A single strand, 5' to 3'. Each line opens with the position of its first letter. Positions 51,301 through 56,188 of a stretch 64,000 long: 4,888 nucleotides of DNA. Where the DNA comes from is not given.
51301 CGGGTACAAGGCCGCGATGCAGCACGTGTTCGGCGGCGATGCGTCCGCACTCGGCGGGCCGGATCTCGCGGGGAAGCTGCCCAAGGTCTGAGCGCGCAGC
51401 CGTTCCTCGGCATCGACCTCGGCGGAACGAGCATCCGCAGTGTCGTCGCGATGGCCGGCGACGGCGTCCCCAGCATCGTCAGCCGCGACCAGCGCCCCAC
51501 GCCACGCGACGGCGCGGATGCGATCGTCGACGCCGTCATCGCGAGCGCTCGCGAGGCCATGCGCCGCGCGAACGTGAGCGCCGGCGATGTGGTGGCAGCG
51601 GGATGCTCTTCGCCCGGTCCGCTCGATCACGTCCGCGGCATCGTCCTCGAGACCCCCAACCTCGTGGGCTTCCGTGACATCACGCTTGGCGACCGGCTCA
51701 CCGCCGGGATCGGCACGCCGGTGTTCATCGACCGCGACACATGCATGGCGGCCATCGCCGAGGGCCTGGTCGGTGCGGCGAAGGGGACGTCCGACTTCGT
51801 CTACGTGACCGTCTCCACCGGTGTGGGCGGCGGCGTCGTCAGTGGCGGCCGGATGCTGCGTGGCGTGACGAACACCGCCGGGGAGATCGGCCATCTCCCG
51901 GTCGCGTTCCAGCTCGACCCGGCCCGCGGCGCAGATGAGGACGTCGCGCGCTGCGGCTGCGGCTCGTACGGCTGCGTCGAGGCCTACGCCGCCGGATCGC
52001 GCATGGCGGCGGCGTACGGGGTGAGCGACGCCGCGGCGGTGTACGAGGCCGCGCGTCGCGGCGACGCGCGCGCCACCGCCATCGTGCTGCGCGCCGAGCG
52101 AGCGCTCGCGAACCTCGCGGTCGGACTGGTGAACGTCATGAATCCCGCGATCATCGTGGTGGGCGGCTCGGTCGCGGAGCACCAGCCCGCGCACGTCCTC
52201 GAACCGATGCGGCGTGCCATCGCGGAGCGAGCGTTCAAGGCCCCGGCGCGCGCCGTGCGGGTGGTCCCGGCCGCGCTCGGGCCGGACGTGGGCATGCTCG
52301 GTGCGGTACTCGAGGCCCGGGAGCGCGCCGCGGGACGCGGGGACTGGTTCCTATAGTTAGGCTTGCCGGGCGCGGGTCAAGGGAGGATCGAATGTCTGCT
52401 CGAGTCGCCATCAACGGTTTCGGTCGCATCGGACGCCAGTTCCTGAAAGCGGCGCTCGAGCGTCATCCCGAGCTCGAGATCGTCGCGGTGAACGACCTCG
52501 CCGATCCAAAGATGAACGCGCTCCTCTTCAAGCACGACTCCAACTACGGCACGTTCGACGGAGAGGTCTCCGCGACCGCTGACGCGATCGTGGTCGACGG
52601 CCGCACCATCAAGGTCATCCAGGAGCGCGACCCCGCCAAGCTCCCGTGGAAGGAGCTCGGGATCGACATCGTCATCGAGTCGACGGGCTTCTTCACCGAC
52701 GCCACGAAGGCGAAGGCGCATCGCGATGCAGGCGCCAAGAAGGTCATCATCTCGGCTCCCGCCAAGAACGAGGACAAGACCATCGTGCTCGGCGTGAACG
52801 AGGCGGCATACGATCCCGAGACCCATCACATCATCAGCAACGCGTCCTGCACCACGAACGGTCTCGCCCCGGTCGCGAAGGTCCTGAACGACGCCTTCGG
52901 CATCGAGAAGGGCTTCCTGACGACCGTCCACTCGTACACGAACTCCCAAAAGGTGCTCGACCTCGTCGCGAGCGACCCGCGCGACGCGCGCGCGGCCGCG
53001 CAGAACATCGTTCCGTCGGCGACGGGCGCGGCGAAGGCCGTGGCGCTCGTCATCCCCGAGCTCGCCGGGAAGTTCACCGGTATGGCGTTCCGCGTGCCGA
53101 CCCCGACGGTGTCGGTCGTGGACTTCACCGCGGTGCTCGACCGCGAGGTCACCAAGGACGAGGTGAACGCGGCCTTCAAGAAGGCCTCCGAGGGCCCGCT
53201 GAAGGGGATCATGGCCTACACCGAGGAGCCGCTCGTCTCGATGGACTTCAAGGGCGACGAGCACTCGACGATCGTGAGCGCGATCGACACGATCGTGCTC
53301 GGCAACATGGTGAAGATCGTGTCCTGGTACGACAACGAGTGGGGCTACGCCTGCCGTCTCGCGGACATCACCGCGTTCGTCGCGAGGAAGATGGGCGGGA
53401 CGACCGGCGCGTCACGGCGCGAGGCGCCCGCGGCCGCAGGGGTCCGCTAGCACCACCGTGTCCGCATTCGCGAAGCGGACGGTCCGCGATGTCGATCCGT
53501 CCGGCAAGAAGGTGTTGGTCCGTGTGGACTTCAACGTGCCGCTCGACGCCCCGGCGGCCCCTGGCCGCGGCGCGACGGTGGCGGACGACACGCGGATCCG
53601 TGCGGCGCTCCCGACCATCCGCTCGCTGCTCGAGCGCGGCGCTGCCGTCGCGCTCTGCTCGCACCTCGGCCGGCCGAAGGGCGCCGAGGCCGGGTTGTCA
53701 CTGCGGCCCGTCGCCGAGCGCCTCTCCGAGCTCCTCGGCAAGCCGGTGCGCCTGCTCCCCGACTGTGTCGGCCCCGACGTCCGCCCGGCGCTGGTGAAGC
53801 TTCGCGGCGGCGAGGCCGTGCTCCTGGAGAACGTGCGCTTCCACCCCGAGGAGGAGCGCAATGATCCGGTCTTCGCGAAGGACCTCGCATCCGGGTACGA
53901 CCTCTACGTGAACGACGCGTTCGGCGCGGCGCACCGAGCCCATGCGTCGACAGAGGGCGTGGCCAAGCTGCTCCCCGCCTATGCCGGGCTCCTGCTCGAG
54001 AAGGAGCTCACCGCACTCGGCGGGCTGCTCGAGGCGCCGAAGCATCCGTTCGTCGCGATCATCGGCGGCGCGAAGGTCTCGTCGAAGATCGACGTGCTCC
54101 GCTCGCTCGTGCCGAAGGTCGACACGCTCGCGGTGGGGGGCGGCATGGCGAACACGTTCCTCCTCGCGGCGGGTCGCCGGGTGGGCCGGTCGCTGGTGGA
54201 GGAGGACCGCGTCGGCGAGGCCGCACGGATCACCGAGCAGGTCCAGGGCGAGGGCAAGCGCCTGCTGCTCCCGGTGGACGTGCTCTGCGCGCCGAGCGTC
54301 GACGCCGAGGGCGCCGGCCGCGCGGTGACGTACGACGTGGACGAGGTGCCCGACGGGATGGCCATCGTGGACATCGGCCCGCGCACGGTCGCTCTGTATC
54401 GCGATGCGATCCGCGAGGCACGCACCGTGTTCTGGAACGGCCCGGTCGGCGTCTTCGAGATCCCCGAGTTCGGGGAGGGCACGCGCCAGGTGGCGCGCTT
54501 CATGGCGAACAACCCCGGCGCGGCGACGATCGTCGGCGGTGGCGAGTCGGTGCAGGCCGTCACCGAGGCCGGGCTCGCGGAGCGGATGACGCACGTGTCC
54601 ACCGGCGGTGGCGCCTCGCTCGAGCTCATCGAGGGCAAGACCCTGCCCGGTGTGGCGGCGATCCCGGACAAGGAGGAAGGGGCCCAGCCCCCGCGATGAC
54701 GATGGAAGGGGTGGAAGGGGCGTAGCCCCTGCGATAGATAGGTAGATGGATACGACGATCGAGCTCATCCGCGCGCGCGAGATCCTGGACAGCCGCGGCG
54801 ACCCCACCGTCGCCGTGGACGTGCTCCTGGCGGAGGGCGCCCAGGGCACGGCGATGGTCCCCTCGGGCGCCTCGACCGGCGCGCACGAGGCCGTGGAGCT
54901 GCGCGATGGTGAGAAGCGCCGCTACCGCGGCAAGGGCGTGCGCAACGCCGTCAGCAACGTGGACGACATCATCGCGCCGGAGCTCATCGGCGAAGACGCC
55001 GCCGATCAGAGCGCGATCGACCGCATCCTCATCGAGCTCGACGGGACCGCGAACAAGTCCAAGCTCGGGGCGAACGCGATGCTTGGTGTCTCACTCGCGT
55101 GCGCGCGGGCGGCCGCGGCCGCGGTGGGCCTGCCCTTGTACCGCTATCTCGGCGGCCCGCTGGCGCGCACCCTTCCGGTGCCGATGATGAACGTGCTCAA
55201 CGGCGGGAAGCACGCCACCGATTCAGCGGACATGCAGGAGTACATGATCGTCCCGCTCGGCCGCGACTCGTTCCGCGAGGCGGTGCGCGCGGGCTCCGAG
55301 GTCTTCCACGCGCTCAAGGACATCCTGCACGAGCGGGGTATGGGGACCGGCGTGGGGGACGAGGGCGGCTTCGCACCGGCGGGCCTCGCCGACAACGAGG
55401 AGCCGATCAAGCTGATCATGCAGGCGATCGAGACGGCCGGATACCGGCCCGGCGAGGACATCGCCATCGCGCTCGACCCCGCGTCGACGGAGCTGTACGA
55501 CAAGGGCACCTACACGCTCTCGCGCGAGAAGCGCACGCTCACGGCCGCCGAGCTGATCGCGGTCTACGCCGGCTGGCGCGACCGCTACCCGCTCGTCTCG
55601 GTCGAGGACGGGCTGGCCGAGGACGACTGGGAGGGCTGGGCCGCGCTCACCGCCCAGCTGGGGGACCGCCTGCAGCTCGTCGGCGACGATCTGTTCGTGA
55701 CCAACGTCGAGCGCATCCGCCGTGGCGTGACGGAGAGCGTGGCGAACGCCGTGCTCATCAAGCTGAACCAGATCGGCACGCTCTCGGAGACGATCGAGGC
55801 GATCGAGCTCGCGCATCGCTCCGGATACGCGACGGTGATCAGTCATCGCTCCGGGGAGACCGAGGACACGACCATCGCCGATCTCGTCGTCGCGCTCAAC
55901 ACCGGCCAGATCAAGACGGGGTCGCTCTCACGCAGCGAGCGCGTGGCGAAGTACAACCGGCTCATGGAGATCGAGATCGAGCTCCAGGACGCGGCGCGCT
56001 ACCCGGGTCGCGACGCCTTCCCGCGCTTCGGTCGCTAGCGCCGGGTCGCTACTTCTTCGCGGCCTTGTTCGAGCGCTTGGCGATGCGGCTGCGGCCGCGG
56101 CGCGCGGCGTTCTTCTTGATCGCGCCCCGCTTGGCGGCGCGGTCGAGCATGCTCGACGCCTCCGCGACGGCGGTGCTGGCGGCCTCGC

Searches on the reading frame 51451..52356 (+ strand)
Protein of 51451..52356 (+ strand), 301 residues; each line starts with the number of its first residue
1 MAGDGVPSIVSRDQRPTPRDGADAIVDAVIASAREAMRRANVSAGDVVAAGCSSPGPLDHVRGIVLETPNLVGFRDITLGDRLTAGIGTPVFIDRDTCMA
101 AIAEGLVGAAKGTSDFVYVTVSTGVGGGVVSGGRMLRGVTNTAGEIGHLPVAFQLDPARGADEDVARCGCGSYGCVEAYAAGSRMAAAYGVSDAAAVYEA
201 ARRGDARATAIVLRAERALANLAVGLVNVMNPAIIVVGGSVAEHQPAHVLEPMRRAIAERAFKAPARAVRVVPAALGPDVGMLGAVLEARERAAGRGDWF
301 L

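Call 63: search_protein_families(library=pfam, proteins=[window:51451-52356:+], max_evalue=0.00001)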
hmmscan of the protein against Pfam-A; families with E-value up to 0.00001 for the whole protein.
window:51451-52356:+ (301 aa): 1 family
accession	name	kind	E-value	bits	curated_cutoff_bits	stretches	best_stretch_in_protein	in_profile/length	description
PF00480.26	ROK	-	3.6e-53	181.4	22.9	1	9-287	22-289/294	ROK family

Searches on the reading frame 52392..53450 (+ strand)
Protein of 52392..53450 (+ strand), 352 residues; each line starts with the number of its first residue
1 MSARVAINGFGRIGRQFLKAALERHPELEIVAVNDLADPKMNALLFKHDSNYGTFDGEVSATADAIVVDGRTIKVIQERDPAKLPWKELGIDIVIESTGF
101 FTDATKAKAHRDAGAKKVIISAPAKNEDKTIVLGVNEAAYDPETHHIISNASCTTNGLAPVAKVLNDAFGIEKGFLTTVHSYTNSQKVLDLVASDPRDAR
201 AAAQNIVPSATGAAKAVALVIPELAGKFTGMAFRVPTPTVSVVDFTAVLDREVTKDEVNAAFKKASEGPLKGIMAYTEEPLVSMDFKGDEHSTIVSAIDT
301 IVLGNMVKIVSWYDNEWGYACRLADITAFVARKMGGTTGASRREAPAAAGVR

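Call 63: search_protein_families(library=pfam, proteins=[window:52392-53450:+], max_evalue=0.00001)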
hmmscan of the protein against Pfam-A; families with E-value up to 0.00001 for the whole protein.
window:52392-53450:+ (352 aa): 2 families
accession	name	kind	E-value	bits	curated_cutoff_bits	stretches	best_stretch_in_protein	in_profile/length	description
PF02800.25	Gp_dh_C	-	3.1e-66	222.3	24.4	1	158-313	1-158/158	Glyceraldehyde 3-phosphate dehydrogenase, C-terminal domain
PF00044.30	Gp_dh_N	-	1.6e-38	131.5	31.7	1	4-103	2-100/101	Glyceraldehyde 3-phosphate dehydrogenase, NAD binding domain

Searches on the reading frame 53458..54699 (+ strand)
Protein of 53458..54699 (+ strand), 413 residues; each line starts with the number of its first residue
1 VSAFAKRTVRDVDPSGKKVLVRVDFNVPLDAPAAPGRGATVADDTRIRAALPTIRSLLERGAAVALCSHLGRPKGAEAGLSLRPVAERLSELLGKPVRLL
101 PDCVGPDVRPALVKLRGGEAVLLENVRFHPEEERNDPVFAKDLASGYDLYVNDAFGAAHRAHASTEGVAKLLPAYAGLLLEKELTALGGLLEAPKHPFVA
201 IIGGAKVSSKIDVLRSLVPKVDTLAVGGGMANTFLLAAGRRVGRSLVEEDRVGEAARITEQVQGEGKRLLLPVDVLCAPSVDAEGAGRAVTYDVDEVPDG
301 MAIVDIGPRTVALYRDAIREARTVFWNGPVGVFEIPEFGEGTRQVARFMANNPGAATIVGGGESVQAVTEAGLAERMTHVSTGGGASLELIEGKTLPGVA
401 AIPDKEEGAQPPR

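Call 63: search_protein_families(library=pfam, proteins=[window:53458-54699:+], max_evalue=0.00001)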
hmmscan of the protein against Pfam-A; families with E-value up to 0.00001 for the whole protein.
window:53458-54699:+ (413 aa): 1 family
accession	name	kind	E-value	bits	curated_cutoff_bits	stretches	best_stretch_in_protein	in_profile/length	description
PF00162.24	PGK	-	4.5e-149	497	27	1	9-394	1-379/379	Phosphoglycerate kinase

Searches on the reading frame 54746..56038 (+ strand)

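Call 63: search_protein_families(library=pfam, proteins=[window:54746-56038:+], max_evalue=0.00001)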
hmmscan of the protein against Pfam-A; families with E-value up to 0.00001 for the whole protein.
window:54746-56038:+ (430 aa): 2 families
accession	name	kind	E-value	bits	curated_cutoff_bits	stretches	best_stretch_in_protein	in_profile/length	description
PF00113.28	Enolase_C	-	6.2e-116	387.3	21.5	1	142-424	3-292/296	Enolase, C-terminal TIM barrel domain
PF03952.21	Enolase_N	-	5.1e-59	198.6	35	1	5-135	1-131/131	Enolase, N-terminal domain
